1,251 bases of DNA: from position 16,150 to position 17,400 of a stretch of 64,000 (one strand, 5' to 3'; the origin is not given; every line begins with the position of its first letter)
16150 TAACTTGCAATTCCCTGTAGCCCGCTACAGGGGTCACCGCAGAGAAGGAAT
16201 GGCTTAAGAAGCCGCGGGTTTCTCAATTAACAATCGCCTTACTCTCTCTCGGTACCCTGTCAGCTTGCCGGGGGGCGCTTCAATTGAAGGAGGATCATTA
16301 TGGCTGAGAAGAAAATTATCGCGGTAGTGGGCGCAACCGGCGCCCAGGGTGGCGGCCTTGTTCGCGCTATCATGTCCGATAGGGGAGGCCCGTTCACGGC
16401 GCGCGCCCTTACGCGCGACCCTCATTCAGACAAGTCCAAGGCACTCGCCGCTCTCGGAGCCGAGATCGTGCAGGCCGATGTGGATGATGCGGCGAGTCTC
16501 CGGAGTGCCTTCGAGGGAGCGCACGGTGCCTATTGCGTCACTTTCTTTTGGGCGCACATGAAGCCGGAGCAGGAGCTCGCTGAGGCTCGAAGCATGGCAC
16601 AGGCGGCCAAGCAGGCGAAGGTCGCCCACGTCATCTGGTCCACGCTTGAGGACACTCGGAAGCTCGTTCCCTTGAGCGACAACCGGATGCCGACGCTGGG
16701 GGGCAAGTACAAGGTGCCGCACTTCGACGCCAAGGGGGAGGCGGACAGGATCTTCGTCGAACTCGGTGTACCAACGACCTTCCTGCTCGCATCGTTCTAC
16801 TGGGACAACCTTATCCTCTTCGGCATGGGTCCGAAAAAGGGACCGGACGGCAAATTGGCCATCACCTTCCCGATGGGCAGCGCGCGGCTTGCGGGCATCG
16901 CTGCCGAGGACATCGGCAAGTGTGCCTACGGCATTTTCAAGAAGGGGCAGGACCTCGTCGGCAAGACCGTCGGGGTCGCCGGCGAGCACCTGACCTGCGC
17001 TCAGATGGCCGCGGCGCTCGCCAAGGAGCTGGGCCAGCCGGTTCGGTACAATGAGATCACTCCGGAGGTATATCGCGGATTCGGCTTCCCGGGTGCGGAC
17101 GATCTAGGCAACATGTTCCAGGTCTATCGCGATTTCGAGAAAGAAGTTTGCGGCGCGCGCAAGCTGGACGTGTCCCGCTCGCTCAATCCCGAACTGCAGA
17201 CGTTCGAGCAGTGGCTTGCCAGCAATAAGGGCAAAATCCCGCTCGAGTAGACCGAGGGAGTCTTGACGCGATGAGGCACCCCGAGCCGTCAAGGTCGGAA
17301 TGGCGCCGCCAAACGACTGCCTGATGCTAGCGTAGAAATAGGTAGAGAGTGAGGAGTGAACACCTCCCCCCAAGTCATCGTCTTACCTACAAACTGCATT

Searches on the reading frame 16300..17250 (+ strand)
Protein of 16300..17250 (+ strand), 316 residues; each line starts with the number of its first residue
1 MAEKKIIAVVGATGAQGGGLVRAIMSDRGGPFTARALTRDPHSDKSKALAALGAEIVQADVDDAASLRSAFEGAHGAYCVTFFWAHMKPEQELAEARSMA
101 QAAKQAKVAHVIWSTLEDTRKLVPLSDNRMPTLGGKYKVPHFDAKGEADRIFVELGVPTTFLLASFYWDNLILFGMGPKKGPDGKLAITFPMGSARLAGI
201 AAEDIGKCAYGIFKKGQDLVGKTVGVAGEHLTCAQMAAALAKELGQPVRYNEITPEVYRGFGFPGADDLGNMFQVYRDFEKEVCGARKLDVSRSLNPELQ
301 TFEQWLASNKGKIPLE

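Call 70: search_protein_families(library=pfam, proteins=[window:16300-17250:+], max_evalue=0.00001)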
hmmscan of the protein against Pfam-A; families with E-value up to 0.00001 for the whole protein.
window:16300-17250:+ (316 aa): 2 families
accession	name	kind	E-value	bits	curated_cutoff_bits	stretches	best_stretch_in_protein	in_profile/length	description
PF05368.20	NmrA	-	2.2e-51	175.7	27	1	3-306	1-298/298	NmrA-like family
PF13460.12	NAD_binding_10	-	9e-13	48.9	27.2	1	11-154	1-133/184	NAD(P)H-binding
